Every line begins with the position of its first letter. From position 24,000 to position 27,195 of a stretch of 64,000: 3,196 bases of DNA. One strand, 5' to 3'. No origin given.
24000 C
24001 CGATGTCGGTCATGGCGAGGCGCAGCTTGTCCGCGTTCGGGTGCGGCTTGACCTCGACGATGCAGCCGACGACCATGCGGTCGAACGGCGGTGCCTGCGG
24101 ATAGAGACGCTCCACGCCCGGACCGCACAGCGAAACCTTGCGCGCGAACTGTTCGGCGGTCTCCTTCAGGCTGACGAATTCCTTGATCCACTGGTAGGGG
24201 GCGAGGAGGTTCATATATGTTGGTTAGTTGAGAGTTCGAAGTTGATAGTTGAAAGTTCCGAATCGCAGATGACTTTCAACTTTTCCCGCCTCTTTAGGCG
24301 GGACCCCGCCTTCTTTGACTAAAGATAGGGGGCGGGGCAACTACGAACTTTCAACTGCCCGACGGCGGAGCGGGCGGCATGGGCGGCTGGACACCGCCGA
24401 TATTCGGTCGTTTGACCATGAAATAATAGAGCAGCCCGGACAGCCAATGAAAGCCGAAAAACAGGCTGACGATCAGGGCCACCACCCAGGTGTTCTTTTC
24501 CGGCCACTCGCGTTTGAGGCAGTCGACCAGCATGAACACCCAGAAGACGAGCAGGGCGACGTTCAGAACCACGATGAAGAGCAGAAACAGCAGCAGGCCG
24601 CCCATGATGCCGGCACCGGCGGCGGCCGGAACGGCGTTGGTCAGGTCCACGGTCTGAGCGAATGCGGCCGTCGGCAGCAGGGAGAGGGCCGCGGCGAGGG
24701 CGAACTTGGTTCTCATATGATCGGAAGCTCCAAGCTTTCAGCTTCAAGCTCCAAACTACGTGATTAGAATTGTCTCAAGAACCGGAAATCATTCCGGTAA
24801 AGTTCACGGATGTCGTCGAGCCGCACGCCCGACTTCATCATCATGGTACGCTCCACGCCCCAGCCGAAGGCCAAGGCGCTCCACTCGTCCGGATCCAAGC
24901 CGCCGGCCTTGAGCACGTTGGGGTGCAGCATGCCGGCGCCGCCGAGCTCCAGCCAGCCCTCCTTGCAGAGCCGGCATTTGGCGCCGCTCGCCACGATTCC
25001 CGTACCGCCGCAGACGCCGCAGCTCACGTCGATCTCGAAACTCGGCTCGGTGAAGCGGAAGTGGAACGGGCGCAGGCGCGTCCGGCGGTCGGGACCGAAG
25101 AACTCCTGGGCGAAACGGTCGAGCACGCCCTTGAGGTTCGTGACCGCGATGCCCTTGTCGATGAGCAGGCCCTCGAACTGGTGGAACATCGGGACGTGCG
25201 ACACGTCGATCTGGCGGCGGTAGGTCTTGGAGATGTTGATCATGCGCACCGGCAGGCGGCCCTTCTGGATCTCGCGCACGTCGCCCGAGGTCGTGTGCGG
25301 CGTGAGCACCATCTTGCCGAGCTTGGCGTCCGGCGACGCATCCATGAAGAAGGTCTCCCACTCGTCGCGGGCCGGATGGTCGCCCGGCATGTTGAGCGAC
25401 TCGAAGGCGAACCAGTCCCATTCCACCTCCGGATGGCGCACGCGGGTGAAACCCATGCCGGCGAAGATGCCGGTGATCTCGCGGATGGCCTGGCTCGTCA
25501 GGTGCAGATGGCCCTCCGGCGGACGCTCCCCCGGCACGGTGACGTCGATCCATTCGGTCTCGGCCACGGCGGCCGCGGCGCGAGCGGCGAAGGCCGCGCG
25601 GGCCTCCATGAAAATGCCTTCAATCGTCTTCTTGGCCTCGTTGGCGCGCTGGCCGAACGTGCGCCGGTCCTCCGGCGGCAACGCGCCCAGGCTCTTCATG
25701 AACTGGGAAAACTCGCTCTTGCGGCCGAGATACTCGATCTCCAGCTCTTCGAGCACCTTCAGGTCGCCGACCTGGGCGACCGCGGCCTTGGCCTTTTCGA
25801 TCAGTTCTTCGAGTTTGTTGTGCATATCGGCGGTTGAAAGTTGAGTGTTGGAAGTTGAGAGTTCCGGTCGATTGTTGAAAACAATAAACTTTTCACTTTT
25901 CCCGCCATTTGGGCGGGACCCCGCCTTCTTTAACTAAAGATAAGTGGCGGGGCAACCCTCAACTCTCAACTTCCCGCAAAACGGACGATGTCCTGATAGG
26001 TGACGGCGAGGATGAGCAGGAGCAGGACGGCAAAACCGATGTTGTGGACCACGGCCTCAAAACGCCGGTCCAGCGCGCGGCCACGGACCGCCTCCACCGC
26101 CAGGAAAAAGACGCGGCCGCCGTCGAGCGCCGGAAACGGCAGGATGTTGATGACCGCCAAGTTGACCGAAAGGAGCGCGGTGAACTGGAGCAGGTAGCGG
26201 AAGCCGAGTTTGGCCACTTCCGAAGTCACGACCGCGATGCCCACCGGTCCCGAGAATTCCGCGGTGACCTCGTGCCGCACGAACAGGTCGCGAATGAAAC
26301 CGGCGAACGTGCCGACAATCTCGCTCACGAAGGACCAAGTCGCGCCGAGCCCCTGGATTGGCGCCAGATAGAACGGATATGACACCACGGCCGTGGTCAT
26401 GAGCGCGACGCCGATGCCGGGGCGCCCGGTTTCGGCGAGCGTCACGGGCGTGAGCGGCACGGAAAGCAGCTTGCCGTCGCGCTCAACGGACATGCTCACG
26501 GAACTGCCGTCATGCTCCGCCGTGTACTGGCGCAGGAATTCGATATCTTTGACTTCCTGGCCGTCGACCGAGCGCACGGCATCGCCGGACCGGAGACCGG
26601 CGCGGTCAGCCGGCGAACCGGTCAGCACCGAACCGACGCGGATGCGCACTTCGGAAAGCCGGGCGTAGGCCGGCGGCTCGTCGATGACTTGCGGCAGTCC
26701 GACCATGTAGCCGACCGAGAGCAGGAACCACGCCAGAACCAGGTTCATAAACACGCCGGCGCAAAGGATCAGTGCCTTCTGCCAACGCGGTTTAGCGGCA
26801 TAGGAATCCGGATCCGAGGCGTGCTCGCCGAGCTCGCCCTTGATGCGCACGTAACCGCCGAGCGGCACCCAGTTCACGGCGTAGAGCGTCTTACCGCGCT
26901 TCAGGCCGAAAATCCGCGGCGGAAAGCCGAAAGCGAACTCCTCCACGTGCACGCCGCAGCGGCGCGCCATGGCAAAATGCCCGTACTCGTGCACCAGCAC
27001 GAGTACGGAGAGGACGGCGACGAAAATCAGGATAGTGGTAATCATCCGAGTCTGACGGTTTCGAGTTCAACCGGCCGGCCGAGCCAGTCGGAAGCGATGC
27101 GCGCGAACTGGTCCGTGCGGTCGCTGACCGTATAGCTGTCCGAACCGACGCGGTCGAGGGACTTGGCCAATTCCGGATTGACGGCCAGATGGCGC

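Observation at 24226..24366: Dispersed two-hairpin element (family A) with AT-rich inverted-repeat flanks, at least 6 copies in 64 kb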

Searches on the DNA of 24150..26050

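Call 34: search_rna_families(source=window, start=24150, end=26050, threshold=evalue, max_evalue=10)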
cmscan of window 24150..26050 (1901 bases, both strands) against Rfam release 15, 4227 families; matches with E-value up to 10: 5.
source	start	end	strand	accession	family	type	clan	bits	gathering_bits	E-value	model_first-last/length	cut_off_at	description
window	24591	24634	+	RF03006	M23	Gene; sRNA;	-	16.9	41.2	6.2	1-53/53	no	M23 RNA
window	24478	24551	-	RF03966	mir-76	Gene; miRNA;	-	16.6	75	5.4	1-80/80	no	mir-76 microRNA precursor family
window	25042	25092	+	RF00593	snoU83B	Gene; snRNA; snoRNA; CD-box;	-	15.7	35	7.2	1-94/94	no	Small nucleolar RNA U83B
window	24728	24830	-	RF02126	GHRLOS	Gene; lncRNA;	-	11.7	48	9.5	1-70/70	no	Ghrelin opposite strand RNA conserved region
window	24285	24330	-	RF02656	sot0042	Gene; sRNA;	-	11.4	88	5.7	67-119/174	no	Sense overlapping transcript RNA 0042 (sot)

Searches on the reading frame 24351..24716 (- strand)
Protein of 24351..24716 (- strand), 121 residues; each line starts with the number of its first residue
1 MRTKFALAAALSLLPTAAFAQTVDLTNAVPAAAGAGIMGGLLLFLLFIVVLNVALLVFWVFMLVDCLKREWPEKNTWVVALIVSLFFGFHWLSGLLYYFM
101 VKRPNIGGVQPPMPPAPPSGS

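Call 47: find_encoding_contigs(protein=window:24351-24716:-, flank=2500, max_places=10)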
Protein window:24351-24716:- (121 aa): 7 contigs read that carry it; 5 places shown.
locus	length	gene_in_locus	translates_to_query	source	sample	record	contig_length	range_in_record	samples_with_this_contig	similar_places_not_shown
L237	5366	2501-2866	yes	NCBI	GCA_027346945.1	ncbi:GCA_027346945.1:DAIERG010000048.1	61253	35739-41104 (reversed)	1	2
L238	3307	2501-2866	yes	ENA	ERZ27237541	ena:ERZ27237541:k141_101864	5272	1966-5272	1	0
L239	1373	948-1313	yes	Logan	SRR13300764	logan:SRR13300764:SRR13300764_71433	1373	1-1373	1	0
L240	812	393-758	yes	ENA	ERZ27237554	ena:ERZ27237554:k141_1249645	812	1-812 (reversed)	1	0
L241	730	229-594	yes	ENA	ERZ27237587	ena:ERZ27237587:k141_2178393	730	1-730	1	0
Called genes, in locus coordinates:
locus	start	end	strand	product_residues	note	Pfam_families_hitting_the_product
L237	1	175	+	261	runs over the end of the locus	PF01177:Asp_Glu_race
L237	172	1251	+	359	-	PF02163:Peptidase_M50, PF00595:PDZ (faint), PF13180:PDZ_2, PF17820:PDZ_6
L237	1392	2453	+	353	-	PF02912:Phe_tRNA-synt_N, PF01409:tRNA-synt_2d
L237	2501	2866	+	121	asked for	-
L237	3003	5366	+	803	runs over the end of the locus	PF01588:tRNA_bind, PF03483:B3_4, PF03484:B5, PF17759:tRNA_synthFbeta, PF03147:FDX-ACB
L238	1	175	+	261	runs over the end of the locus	PF01177:Asp_Glu_race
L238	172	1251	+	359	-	PF02163:Peptidase_M50, PF00595:PDZ (faint), PF13180:PDZ_2, PF17820:PDZ_6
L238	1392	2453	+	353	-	PF02912:Phe_tRNA-synt_N, PF01409:tRNA-synt_2d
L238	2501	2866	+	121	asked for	-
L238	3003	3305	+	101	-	?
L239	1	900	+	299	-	?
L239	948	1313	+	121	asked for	-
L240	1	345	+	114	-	?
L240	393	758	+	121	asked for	-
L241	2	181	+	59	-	?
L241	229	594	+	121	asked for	-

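Call 76: search_protein_families(library=pfam, proteins=[window:24351-24716:-], max_evalue=0.001)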
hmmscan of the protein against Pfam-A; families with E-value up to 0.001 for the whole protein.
window:24351-24716:- (121 aa): 0 families

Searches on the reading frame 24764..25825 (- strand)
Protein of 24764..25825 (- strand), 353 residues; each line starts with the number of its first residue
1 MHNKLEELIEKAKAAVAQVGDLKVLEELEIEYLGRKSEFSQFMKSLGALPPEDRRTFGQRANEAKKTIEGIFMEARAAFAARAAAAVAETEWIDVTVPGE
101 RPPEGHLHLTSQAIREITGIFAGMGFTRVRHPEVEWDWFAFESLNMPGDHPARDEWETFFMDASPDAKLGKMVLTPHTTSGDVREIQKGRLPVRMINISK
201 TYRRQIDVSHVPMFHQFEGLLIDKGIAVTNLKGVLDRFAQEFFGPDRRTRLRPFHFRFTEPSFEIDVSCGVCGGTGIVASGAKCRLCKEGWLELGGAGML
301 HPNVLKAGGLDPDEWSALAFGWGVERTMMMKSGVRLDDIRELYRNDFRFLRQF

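Call 19: find_encoding_contigs(protein=window:24764-25825:-, flank=10000, max_places=6)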
Protein window:24764-25825:- (353 aa): 4 contigs read that carry it; 2 places shown.
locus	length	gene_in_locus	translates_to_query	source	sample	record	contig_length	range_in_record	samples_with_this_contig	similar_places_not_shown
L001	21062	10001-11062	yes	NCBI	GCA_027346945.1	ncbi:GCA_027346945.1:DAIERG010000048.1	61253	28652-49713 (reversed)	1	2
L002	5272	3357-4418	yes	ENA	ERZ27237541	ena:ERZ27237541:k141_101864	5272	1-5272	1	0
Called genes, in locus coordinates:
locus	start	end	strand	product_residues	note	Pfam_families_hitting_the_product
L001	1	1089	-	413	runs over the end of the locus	-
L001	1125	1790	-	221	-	-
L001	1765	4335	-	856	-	PF02861:Clp_N, PF00004:AAA, PF17871:AAA_lid_9, PF00158:Sigma54_activat, PF00004:AAA, PF07724:AAA_2, PF07728:AAA_5, PF10431:ClpB_D2-small, +5 more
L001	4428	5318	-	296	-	PF01435:Peptidase_M48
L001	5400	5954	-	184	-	PF04011:LemA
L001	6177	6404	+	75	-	-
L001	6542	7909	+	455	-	PF02878:PGM_PMM_I, PF02879:PGM_PMM_II, PF02880:PGM_PMM_III, PF00408:PGM_PMM_IV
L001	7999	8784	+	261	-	PF01177:Asp_Glu_race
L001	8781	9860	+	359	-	PF02163:Peptidase_M50, PF00595:PDZ (faint), PF13180:PDZ_2, PF17820:PDZ_6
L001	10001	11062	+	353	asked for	PF02912:Phe_tRNA-synt_N, PF01409:tRNA-synt_2d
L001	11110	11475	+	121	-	-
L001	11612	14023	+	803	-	PF01588:tRNA_bind, PF03483:B3_4, PF03484:B5, PF17759:tRNA_synthFbeta, PF03147:FDX-ACB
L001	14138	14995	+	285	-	PF02678:Pirin, PF05726:Pirin_C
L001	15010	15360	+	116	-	-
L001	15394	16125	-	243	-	PF00702:Hydrolase, PF12710:HAD, PF05822:UMPH-1 (weak)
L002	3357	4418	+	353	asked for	PF02912:Phe_tRNA-synt_N, PF01409:tRNA-synt_2d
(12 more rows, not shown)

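Call 66: list_cluster_members(proteins=[window:24764-25825:-, window:39466-41541:-])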
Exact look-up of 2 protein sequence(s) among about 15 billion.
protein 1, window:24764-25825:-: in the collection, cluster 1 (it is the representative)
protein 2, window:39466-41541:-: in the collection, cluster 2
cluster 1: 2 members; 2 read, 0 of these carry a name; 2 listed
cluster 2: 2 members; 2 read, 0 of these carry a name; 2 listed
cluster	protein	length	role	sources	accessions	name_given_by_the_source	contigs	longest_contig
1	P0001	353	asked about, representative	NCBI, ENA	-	-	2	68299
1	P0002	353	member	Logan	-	-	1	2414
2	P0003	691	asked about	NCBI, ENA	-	-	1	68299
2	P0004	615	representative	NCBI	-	-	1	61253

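Call 80: find_homologous_proteins(query=window:24764-25825:-, max_evalue=1e-60)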
Query window:24764-25825:- (353 aa): 7162 proteins with E <= 1e-60 among 8000 candidates; the best 120 are listed.
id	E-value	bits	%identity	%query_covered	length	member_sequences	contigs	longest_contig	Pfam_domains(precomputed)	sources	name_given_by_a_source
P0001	1.7e-240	815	100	100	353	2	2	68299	PF01409.26,PF02912.24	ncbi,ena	-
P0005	1.3e-191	654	80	100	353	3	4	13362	PF01409.26,PF02912.24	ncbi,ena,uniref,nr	ncbi:phenylalanine--tRNA ligase subunit alpha [Candidatus Uhrbacteria bacterium RIFCSPHIGHO2_02_FULL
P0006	2.1e-178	611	73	100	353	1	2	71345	PF01409.26,PF02912.24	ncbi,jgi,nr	ncbi:MAG TPA: phenylalanine--tRNA ligase subunit alpha [Candidatus Binatia bacterium]|jgi:phenylalan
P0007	3.4e-178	610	73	100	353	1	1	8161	PF01409.26,PF02912.24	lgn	-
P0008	1.2e-177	608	73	99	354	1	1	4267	PF01409.26,PF02912.24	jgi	jgi:phenylalanyl-tRNA synthetase alpha chain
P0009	1.4e-176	605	73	100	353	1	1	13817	PF01409.26,PF02912.24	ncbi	-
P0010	2.7e-176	604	72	100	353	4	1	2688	PF01409.26,PF02912.24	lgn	-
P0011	8.0e-175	599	71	99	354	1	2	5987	PF01409.26,PF02912.24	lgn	-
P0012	2.3e-174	597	72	100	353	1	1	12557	PF01409.26,PF02912.24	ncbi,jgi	ncbi:MAG: hypothetical protein RL272_717 [Candidatus Parcubacteria bacterium]|jgi:phenylalanyl-tRNA 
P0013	4.6e-174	596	71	100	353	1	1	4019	PF01409.26,PF02912.24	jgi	jgi:phenylalanyl-tRNA synthetase alpha chain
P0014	3.9e-173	593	72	100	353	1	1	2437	PF01409.26,PF02912.24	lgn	-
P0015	1.5e-172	591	71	100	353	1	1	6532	PF01409.26,PF02912.24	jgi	jgi:phenylalanyl-tRNA synthetase alpha chain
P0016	4.3e-172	590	73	96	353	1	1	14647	PF01409.26,PF02912.24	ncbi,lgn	ncbi:MAG: phenylalanine--tRNA ligase subunit alpha [bacterium]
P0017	6.8e-172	589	71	100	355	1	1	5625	PF01409.26,PF02912.24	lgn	-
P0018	2.8e-171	587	71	100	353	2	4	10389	PF01409.26,PF02912.24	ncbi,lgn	-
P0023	6.7e-170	583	72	96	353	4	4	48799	PF01409.26,PF02912.24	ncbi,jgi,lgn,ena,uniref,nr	ncbi:phenylalanine--tRNA ligase subunit alpha [Candidatus Uhrbacteria bacterium CG_4_10_14_0_8_um_fi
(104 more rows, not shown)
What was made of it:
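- Uhrbacteria protein (call 80).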

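Call 81: find_encoding_contigs(protein=P0005, flank=3000, max_places=2)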
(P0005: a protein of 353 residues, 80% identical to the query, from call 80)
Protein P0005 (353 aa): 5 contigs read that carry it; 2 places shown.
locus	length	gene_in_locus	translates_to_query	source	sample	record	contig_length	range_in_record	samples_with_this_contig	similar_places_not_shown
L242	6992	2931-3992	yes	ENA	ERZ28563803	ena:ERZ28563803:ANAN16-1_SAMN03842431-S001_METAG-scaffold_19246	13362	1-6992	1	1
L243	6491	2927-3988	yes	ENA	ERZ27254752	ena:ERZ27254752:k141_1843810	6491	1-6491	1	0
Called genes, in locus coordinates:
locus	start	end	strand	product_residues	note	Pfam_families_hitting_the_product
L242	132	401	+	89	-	-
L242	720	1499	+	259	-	PF01177:Asp_Glu_race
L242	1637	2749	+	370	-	PF02163:Peptidase_M50, PF00595:PDZ (weak), PF13180:PDZ_2, PF17820:PDZ_6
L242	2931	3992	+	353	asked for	PF02912:Phe_tRNA-synt_N, PF01409:tRNA-synt_2d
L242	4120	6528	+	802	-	PF01588:tRNA_bind, PF03483:B3_4, PF03484:B5, PF17759:tRNA_synthFbeta, PF03147:FDX-ACB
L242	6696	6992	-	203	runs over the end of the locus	PF20720:nSTAND3 (weak), PF13521:AAA_28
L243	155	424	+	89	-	-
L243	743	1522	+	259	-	PF01177:Asp_Glu_race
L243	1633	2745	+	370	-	PF02163:Peptidase_M50, PF00595:PDZ (weak), PF13180:PDZ_2, PF17820:PDZ_6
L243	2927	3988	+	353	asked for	PF02912:Phe_tRNA-synt_N, PF01409:tRNA-synt_2d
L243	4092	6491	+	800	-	?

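Call 82: find_encoding_contigs(protein=P0006, flank=3000, max_places=1)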
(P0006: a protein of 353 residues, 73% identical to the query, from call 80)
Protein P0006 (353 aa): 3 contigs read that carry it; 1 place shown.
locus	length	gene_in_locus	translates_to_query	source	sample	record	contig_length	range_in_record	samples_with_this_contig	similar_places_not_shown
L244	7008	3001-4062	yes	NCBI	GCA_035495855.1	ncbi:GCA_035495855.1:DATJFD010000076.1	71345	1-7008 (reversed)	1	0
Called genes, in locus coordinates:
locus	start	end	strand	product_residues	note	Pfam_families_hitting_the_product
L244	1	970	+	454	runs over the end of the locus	PF02878:PGM_PMM_I, PF02879:PGM_PMM_II, PF02880:PGM_PMM_III, PF00408:PGM_PMM_IV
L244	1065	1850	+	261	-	PF01177:Asp_Glu_race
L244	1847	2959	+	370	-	PF02163:Peptidase_M50, PF14685:PDZ_Tricorn (faint), PF00595:PDZ (weak), PF13180:PDZ_2, PF17820:PDZ_6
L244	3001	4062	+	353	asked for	PF02912:Phe_tRNA-synt_N, PF01409:tRNA-synt_2d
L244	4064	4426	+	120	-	-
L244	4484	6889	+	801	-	PF01588:tRNA_bind, PF03483:B3_4, PF03484:B5, PF17759:tRNA_synthFbeta, PF03147:FDX-ACB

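Call 83: find_encoding_contigs(protein=P0023, flank=3000, max_places=1)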
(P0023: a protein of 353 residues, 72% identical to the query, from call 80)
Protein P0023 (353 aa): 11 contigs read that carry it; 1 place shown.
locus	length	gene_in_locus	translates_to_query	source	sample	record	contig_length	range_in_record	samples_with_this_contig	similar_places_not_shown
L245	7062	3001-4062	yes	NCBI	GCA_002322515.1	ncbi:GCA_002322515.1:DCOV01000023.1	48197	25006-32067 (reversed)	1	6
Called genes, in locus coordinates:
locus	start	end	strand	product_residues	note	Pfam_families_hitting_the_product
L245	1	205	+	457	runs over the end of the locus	PF02878:PGM_PMM_I, PF02879:PGM_PMM_II, PF02880:PGM_PMM_III, PF00408:PGM_PMM_IV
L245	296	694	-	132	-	-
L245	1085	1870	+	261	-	PF01177:Asp_Glu_race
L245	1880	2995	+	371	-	PF02163:Peptidase_M50, PF00595:PDZ (weak), PF13180:PDZ_2, PF17820:PDZ_6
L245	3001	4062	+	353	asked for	PF02912:Phe_tRNA-synt_N, PF01409:tRNA-synt_2d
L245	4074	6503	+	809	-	PF01588:tRNA_bind, PF03483:B3_4, PF03484:B5, PF17759:tRNA_synthFbeta, PF03147:FDX-ACB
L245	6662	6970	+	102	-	-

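Call 84: find_encoding_contigs(protein=P0009, flank=3000, max_places=1)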
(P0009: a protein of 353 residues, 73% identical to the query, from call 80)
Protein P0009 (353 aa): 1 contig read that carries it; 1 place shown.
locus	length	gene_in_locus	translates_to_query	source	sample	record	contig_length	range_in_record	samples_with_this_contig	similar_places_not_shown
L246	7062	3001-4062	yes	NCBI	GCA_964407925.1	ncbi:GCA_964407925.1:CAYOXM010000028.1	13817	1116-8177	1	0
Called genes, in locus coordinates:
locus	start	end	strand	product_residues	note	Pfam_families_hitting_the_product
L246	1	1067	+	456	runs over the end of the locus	PF02878:PGM_PMM_I, PF02879:PGM_PMM_II, PF02880:PGM_PMM_III, PF00408:PGM_PMM_IV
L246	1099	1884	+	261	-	PF01177:Asp_Glu_race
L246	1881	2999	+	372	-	PF02163:Peptidase_M50, PF14685:PDZ_Tricorn (faint), PF13180:PDZ_2, PF00595:PDZ, PF17820:PDZ_6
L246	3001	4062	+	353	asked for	PF02912:Phe_tRNA-synt_N, PF01409:tRNA-synt_2d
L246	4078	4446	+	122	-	-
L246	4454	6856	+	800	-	PF01588:tRNA_bind, PF03483:B3_4, PF03484:B5, PF17759:tRNA_synthFbeta, PF03147:FDX-ACB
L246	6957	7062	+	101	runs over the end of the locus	-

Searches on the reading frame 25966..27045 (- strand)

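Call 76: search_protein_families(library=pfam, proteins=[window:25966-27045:-], max_evalue=0.001)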
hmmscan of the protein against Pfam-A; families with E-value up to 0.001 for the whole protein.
window:25966-27045:- (359 aa): 4 families
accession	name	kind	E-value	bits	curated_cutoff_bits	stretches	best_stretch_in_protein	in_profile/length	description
PF02163.28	Peptidase_M50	-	2.1e-59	201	27.2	1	8-344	2-221/221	Peptidase family M50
PF17820.7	PDZ_6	-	9.7e-14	51.3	27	1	137-189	2-54/54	PDZ domain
PF13180.12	PDZ_2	-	4.4e-10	40.1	27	1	134-196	13-76/80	PDZ domain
PF00595.29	PDZ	-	1.7e-05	25.6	23.2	1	133-171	25-63/81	PDZ domain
